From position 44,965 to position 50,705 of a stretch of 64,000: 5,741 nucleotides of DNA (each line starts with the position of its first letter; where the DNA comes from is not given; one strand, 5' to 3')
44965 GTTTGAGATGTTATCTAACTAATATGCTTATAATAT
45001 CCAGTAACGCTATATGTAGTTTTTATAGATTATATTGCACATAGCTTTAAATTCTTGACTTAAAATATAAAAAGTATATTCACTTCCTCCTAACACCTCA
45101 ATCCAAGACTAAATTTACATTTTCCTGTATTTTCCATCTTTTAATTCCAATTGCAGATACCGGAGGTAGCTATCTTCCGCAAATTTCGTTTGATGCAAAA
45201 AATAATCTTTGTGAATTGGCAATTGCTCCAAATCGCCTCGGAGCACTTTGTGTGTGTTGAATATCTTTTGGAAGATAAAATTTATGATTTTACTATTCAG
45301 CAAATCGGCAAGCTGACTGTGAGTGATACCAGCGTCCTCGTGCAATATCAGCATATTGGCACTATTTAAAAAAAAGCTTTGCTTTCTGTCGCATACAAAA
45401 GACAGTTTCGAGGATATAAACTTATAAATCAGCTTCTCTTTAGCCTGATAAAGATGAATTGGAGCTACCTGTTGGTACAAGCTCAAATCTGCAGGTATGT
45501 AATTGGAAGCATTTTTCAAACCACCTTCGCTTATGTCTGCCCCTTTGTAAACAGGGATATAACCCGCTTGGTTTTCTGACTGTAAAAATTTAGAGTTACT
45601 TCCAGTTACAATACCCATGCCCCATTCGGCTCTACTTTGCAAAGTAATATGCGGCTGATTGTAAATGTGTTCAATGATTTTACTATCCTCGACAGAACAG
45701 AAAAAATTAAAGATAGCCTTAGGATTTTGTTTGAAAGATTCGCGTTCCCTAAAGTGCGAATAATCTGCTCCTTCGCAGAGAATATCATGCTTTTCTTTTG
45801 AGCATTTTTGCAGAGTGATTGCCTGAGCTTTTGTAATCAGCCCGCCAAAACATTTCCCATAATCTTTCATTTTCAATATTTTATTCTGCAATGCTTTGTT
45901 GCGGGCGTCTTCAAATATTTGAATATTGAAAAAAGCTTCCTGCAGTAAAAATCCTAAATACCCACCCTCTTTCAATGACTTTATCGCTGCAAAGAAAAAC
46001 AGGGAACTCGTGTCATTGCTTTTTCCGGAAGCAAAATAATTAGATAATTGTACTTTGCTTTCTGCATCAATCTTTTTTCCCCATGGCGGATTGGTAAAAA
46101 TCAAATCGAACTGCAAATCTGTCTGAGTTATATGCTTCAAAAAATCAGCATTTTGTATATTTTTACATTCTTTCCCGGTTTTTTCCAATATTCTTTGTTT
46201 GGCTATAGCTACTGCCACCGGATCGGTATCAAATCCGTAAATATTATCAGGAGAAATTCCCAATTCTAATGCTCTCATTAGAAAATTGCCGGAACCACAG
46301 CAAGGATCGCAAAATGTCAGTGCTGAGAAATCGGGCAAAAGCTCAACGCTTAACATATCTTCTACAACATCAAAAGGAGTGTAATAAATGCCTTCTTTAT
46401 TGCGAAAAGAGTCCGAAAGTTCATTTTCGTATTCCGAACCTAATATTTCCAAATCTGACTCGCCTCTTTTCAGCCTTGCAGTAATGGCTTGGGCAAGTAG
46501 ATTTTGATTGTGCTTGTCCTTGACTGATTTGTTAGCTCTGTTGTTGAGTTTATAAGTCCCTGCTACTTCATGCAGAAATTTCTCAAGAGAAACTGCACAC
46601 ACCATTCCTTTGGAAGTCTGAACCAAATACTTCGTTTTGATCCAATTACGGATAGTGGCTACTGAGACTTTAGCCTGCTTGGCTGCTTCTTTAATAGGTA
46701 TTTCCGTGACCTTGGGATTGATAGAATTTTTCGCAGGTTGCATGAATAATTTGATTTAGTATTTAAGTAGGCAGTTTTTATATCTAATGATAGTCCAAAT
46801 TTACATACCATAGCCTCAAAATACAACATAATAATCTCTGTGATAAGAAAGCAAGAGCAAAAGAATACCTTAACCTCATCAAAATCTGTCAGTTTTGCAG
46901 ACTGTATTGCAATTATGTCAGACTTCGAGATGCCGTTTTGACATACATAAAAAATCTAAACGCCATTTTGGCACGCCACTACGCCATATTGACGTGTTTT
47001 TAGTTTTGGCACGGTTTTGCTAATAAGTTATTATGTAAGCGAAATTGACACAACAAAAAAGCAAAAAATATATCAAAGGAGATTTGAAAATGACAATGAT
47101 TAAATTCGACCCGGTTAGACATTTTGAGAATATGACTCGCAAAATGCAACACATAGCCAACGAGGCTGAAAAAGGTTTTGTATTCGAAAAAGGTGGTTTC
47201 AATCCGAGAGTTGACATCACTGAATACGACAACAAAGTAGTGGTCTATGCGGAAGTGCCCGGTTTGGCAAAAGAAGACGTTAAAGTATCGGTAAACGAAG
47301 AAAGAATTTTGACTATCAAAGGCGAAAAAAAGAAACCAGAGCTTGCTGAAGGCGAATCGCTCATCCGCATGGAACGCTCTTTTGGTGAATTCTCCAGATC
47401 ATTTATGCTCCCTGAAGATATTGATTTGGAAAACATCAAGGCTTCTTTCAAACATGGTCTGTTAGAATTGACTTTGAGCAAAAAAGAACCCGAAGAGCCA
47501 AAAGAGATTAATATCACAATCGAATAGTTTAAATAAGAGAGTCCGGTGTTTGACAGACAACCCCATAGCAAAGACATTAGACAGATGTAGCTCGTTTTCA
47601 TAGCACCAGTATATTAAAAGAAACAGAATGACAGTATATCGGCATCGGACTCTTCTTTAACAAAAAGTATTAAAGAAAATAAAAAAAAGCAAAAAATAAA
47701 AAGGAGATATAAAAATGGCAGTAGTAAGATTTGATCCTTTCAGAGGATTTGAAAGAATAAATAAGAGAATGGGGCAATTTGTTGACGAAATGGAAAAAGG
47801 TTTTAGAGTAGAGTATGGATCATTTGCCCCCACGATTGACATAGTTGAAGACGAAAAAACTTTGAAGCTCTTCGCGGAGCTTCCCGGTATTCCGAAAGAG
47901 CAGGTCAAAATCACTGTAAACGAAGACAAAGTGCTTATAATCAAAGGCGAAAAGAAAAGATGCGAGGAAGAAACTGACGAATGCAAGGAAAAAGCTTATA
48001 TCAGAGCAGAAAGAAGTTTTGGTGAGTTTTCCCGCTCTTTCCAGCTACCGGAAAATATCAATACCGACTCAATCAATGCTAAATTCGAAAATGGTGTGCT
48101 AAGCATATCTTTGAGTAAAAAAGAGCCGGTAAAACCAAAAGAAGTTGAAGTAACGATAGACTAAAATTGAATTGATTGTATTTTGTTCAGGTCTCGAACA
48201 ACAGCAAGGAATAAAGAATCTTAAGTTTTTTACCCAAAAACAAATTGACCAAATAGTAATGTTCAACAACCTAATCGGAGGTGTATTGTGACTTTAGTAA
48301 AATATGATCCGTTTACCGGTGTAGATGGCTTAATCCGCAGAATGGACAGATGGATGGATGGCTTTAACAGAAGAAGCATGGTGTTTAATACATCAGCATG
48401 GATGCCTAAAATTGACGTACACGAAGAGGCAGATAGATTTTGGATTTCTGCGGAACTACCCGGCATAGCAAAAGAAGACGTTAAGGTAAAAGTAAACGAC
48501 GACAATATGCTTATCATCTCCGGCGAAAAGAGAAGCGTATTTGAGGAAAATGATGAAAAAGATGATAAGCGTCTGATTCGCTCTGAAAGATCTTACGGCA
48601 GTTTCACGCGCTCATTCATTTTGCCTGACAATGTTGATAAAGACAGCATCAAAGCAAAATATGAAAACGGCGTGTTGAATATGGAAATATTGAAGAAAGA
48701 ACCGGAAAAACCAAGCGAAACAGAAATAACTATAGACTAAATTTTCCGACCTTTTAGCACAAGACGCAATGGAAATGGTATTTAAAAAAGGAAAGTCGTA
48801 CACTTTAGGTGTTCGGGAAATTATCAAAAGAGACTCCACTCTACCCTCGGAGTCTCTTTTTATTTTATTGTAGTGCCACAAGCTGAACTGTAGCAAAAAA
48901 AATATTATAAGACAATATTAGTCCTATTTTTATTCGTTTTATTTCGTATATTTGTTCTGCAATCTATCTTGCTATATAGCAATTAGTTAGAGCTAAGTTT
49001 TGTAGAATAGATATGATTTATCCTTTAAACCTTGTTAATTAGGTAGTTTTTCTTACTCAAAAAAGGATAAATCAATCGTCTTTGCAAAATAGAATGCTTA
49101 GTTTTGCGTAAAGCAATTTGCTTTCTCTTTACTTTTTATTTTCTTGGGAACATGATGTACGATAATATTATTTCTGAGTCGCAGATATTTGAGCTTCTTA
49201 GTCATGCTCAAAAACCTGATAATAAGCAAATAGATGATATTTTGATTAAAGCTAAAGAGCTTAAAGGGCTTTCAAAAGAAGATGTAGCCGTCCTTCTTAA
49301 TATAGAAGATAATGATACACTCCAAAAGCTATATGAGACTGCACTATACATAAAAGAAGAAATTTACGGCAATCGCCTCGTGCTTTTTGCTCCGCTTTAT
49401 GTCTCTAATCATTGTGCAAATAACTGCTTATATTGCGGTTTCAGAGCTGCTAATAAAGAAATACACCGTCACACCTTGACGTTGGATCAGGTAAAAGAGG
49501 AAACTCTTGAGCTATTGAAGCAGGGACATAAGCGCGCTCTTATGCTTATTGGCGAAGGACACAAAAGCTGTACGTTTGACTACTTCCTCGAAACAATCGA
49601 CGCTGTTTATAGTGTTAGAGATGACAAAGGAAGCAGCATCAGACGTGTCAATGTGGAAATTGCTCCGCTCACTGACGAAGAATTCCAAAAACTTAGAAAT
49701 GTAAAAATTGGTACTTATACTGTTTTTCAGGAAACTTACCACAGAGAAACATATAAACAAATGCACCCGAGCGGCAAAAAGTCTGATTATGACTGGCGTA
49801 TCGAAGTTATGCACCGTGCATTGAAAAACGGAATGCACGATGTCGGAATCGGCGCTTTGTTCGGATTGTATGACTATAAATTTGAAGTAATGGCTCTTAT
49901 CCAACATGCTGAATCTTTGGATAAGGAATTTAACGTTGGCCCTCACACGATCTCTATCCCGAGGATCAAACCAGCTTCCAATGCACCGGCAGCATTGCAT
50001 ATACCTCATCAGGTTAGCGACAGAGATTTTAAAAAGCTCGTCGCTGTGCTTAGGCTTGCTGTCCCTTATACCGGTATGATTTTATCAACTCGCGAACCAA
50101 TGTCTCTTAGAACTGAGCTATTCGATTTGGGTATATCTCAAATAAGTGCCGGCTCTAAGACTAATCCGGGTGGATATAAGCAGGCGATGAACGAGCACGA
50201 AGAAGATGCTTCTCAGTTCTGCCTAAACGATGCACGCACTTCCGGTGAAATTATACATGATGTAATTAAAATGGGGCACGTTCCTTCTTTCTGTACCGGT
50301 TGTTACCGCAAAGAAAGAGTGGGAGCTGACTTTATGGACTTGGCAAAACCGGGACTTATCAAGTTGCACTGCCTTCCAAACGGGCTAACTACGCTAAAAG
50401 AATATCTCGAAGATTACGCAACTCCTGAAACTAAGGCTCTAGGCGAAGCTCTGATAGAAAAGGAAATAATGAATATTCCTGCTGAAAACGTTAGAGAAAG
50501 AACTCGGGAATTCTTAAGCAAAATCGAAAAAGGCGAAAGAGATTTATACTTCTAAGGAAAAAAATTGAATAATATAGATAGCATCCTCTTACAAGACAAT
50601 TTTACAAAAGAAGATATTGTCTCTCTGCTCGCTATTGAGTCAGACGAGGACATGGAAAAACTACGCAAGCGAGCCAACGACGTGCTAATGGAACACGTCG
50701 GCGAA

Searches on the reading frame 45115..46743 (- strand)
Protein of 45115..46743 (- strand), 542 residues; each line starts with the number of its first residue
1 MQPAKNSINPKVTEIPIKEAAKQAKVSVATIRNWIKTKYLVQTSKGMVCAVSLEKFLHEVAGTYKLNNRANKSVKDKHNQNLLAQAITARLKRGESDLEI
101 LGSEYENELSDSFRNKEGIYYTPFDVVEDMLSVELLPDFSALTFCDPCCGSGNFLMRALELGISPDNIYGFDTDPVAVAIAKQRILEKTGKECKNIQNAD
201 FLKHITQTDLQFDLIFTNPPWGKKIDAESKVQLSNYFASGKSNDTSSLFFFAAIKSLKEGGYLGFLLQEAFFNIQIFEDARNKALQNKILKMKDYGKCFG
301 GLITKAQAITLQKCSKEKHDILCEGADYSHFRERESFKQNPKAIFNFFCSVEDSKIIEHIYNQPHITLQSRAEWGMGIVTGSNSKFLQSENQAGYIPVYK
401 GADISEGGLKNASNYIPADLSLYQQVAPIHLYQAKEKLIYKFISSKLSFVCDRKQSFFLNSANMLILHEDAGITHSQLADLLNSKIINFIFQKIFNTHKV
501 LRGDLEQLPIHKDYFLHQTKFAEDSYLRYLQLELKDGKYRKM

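Call 44: search_protein_families(library=padloc, proteins=[window:45115-46743:-], max_evalue=0.00001)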
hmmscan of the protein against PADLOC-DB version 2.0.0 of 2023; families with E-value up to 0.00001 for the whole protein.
window:45115-46743:- (542 aa): 34 families (the best 25 are shown)
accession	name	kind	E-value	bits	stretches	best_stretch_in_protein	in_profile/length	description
PDLC03356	MTase_II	-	3.2e-187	621.6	1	14-539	5-528/545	Type II methyltransferase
PDLC03348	MTase_II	-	4.1e-61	205.4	1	110-511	213-657/727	Type II methyltransferase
PDLC04134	mad2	-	3.6e-24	83.5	1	34-282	187-411/492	mads_2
PDLC03347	MTase_II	-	2.4e-17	60.8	1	118-421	9-330/488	Type II methyltransferase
PDLC03338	MTase_II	-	5.3e-17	59.7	1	98-282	110-315/604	Type II methyltransferase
PDLC03021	MTase_I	-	1.8e-16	58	1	72-272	114-331/491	Type I methyltransferase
PDLC03719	oMTase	-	5.2e-16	56.6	1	105-292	13-190/387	orphan methyltransferase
PDLC03018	MTase_I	-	8.1e-15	52.3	1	99-160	288-347/749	Type I methyltransferase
PDLC03226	MTase_II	-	1.9e-14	51.2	1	113-339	12-259/579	Type II methyltransferase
PDLC03258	MTase_II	-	1.8e-13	48.4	1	103-283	8-171/366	Type II methyltransferase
PDLC03335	MTase_II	-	2.9e-13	47.4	1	94-296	56-285/607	Type II methyltransferase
PDLC02521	PglX|PglXI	-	7.6e-13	45.3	1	200-318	470-594/1174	PglX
PDLC03267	MTase_II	-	1.5e-12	45.3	1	117-393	13-309/539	Type II methyltransferase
PDLC03031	MTase_I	-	5.4e-12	42.8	1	71-230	134-304/834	Type I methyltransferase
PDLC03029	MTase_I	-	8.7e-11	39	1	115-231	174-301/661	Type I methyltransferase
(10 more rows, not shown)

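Call 45: search_protein_families(library=pfam, proteins=[window:45115-46743:-], max_evalue=0.00001)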
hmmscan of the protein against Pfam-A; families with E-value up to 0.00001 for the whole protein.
window:45115-46743:- (542 aa): 5 families
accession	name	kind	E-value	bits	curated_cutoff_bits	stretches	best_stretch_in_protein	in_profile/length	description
PF12950.13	TaqI_C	-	4.3e-22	79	26.5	1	397-510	2-118/118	TaqI-like C-terminal specificity domain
PF02384.22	N6_Mtase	-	1.7e-16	60.9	20.4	1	99-288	4-200/311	N-6 DNA Methylase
PF07669.17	Eco57I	-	1.9e-13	51.3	25.3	1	167-294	2-164/171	Eco57I restriction-modification methylase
PF13847.12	Methyltransf_31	-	1.3e-08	35.1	27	1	140-218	3-81/145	Methyltransferase domain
PF01170.24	UPF0020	-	4.8e-08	33.4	22.3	1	143-231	31-141/197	RMKL-like, methyltransferase domain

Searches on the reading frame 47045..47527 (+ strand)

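Call 60: search_protein_families(library=pfam, proteins=[window:47045-47527:+], max_evalue=0.0001)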
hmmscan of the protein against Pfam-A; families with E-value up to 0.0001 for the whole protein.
window:47045-47527:+ (160 aa): 2 families
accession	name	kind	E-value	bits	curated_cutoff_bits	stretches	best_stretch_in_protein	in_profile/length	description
PF00011.27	HSP20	-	2.4e-24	85.8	20.8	1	57-159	1-101/102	Hsp20/alpha crystallin family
PF04969.22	CS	-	7.8e-07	30.4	21.3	1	55-146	2-78/78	CS domain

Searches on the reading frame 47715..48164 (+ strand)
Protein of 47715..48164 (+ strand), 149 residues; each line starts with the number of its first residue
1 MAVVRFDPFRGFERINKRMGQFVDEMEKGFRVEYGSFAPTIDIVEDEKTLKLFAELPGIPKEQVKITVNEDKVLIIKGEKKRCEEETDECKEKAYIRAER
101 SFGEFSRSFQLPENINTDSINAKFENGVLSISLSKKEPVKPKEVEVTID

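Call 60: search_protein_families(library=pfam, proteins=[window:47715-48164:+], max_evalue=0.0001)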
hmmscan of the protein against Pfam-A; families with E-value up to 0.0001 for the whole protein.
window:47715-48164:+ (149 aa): 2 families
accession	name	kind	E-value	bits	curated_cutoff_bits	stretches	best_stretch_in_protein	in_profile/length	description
PF00011.27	HSP20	-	3.9e-23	81.9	20.8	1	42-146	1-101/102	Hsp20/alpha crystallin family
PF17886.7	ArsA_HSP20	-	2.4e-07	30.6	22.5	0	102-132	31-62/63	HSP20-like domain found in ArsA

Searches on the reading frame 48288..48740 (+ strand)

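Call 60: search_protein_families(library=pfam, proteins=[window:48288-48740:+], max_evalue=0.0001)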
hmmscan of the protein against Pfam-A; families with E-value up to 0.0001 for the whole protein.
window:48288-48740:+ (150 aa): 2 families
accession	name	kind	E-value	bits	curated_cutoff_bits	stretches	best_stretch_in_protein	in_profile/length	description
PF00011.27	HSP20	-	1.3e-27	96.3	20.8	1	43-149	1-101/102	Hsp20/alpha crystallin family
PF17886.7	ArsA_HSP20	-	6.4e-08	32.5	22.5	1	51-131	4-60/63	HSP20-like domain found in ArsA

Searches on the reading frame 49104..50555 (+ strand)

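Call 60: search_protein_families(library=pfam, proteins=[window:49104-50555:+], max_evalue=0.0001)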
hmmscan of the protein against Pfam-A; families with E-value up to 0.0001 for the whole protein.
window:49104-50555:+ (483 aa): 2 families
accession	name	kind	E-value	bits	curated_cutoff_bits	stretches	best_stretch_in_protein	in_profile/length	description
PF06968.18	BATS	-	6.7e-16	58.7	22.2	1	284-391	1-86/88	Biotin and Thiamin Synthesis associated domain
PF04055.27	Radical_SAM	-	6.3e-14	52.9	29.5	1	99-255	2-152/166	Radical SAM superfamily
